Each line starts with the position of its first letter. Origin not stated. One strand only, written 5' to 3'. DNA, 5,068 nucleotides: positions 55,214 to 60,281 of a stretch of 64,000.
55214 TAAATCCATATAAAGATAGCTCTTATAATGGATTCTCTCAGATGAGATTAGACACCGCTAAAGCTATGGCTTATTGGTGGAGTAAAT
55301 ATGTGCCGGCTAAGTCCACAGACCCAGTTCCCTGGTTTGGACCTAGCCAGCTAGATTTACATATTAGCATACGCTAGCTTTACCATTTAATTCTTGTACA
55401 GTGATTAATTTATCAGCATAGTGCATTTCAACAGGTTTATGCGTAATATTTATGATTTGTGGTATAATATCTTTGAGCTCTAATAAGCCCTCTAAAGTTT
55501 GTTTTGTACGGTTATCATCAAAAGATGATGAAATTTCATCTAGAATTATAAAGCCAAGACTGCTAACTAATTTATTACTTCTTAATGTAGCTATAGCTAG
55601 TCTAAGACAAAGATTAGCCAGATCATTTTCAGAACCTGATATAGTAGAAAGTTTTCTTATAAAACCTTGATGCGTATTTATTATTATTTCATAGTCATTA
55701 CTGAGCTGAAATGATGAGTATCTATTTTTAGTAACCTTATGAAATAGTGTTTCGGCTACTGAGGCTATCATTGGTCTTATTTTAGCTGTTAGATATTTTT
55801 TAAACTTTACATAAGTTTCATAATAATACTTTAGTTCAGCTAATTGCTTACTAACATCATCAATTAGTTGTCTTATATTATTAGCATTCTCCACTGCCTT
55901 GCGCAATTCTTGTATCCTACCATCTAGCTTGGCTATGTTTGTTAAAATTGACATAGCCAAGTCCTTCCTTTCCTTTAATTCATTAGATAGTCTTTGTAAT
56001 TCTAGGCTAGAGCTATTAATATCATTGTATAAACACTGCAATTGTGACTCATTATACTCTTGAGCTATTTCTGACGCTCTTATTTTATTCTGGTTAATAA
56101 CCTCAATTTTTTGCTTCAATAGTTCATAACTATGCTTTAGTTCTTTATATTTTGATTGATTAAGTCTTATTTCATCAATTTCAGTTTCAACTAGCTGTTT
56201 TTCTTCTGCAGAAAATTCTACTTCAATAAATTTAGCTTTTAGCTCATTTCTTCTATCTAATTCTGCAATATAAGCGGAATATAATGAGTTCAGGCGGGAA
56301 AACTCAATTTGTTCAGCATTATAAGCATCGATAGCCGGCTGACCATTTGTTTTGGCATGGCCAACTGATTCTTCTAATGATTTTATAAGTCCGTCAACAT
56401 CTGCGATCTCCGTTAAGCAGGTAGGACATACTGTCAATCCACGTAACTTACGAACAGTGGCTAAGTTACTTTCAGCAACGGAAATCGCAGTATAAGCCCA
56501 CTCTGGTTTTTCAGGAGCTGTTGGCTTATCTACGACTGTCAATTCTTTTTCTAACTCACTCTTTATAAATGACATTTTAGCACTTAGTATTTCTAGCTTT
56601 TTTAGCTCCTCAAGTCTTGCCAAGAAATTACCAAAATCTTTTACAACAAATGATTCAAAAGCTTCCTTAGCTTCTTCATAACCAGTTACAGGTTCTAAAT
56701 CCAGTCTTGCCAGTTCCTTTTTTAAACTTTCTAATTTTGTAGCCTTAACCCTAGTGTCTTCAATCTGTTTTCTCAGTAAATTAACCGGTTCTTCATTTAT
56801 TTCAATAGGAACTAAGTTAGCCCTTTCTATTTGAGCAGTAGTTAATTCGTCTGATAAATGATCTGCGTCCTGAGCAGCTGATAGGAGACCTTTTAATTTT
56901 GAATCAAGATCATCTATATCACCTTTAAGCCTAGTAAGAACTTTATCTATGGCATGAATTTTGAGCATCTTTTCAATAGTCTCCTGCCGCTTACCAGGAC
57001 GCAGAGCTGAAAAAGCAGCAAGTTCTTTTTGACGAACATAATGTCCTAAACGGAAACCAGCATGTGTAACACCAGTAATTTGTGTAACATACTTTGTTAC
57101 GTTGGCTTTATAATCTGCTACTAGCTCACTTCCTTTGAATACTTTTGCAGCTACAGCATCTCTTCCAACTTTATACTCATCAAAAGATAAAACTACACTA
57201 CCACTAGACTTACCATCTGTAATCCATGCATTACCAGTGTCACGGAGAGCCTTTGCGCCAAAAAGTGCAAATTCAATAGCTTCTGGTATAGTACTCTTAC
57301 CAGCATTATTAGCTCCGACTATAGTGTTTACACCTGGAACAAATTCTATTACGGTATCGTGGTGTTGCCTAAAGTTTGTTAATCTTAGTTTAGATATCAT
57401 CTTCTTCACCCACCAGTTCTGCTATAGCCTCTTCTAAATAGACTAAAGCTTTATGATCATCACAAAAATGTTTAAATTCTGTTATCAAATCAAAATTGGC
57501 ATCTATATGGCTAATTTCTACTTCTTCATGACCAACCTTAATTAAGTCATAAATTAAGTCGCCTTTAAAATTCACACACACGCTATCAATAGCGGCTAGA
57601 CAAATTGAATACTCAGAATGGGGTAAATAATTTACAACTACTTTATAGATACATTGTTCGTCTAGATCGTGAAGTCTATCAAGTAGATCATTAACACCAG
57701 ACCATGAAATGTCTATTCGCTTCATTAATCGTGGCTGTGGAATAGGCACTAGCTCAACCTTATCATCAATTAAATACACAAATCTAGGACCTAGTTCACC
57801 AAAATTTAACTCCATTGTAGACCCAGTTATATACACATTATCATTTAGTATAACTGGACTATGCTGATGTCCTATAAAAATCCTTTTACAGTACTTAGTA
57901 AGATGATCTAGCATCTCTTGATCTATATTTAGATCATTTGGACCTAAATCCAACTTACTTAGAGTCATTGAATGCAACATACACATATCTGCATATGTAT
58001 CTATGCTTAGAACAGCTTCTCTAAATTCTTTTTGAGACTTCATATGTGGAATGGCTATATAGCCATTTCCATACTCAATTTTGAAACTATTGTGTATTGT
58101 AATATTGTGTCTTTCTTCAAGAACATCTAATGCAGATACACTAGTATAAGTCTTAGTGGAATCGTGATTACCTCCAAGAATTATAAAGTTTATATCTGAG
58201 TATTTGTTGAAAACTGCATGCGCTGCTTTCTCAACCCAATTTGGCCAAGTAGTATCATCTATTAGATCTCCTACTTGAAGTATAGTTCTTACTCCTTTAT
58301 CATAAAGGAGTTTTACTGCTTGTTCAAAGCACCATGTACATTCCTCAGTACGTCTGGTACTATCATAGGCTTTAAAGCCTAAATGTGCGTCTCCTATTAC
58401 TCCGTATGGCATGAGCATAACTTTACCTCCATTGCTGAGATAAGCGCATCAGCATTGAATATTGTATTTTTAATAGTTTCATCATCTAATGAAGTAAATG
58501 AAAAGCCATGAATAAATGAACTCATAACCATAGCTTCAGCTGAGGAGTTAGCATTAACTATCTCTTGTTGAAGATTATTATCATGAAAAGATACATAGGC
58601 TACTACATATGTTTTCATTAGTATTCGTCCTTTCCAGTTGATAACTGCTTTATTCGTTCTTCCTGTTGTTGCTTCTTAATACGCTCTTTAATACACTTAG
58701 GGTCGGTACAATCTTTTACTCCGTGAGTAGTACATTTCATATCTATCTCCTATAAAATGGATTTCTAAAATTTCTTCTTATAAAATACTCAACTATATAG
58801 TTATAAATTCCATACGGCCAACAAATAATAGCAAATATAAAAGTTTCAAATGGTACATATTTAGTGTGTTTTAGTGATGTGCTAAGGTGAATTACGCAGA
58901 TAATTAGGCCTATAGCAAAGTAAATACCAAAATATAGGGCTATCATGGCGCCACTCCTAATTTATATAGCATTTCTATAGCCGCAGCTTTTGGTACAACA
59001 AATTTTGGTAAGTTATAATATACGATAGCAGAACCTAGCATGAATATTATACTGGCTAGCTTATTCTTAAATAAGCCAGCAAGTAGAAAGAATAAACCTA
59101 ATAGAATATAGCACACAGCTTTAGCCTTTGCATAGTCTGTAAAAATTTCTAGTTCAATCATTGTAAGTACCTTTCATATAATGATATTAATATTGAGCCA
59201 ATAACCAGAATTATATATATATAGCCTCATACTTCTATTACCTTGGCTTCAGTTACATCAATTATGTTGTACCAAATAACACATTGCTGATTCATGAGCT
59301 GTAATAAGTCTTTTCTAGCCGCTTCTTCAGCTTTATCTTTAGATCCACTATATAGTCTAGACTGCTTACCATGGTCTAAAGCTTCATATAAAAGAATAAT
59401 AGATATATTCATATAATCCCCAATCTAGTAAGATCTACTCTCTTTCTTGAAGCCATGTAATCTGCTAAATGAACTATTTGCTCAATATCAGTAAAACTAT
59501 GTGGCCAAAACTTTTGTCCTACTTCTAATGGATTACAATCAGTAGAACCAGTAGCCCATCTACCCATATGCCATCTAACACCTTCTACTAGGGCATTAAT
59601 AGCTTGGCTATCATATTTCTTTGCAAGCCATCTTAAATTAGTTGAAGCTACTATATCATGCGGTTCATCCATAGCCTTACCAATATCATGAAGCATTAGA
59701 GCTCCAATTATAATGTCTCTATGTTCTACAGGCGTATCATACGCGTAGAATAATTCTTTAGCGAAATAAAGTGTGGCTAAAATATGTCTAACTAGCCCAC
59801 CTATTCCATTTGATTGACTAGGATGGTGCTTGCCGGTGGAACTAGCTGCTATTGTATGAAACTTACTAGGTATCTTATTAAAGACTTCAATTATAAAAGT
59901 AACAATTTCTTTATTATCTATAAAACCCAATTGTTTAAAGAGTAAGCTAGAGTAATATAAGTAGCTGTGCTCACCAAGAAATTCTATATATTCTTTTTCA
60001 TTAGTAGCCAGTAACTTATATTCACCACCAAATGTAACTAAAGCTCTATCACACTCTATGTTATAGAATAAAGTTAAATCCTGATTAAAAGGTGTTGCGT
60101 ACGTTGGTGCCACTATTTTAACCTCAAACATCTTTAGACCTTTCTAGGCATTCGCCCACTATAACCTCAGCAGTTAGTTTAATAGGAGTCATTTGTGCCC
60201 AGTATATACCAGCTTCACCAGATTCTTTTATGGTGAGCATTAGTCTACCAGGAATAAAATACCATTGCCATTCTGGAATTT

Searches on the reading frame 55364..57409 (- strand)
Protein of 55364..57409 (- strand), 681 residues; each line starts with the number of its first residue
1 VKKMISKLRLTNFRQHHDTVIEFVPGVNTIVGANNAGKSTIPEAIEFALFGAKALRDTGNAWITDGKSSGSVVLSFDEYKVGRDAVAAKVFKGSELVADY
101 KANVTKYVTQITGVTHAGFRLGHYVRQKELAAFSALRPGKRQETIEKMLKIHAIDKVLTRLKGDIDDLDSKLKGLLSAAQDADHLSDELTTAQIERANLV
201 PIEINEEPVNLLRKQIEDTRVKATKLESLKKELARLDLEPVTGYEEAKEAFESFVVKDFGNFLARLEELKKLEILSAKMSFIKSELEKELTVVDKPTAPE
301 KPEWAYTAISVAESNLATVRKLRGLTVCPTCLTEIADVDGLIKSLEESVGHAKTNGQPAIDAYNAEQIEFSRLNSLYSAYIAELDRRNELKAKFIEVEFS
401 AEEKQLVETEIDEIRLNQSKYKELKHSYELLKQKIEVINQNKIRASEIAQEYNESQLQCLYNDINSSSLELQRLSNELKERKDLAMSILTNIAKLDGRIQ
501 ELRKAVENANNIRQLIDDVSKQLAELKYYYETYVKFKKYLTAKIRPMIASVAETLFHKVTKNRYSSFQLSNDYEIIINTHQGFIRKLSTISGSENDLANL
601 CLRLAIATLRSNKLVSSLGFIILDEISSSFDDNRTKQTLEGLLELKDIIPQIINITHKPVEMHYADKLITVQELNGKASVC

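Call 56: search_protein_families(library=phrogs, proteins=[window:55364-57409:-], max_evalue=0.001)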
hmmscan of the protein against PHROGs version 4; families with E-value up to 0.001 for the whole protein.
window:55364-57409:- (681 aa): 10 families
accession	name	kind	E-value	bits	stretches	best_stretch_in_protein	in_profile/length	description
phrog_77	-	DNA, RNA and nucleotide metabolism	1.6e-42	147.1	1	4-676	297-948/967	SbcC-like subunit of palindrome specific endonuclease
phrog_28217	-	DNA, RNA and nucleotide metabolism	1.4e-18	67.7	1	4-188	2-200/806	DNA repair exonuclease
phrog_1499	-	unknown function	3.2e-13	50.8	1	4-237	4-215/427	-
phrog_4747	-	unknown function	3e-10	40.8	1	4-232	2-246/610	-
phrog_1637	-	unknown function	6.8e-08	32.3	1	5-54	8-55/661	-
phrog_8323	-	unknown function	1.1e-07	31.8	1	4-65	50-113/623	-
phrog_3940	-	unknown function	6.5e-07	29.5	1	1-48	1-48/537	-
phrog_9802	-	unknown function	2.3e-06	27.9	1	1-60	1-62/438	-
phrog_16465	-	DNA, RNA and nucleotide metabolism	2.5e-05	24.5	1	4-77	4-73/491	exonuclease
phrog_7507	-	unknown function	9.5e-05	22.9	1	5-49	4-48/483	-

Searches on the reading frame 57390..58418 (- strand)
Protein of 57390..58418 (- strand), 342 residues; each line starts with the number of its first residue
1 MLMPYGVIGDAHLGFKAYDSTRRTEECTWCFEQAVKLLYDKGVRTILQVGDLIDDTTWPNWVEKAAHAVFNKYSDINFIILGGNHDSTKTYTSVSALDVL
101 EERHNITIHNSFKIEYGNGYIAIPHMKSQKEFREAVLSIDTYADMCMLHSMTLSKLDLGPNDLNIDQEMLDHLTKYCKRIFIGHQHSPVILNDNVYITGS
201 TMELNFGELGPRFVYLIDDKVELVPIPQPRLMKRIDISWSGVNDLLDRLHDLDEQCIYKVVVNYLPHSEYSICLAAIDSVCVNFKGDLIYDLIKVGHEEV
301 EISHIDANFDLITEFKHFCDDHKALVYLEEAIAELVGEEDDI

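Call 56: search_protein_families(library=phrogs, proteins=[window:57390-58418:-], max_evalue=0.001)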
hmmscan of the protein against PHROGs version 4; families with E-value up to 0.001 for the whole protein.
window:57390-58418:- (342 aa): 1 family
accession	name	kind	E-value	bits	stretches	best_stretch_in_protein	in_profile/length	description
phrog_1649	-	other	0.00048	19.9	1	7-107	40-127/308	metallo-phosphoesterase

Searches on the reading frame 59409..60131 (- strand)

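Call 56: search_protein_families(library=phrogs, proteins=[window:59409-60131:-], max_evalue=0.001)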
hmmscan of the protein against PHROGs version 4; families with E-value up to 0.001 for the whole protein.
window:59409-60131:- (240 aa): 1 family
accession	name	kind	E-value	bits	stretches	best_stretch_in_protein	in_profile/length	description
phrog_5889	-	unknown function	2.1e-31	110.1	1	64-233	22-198/242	-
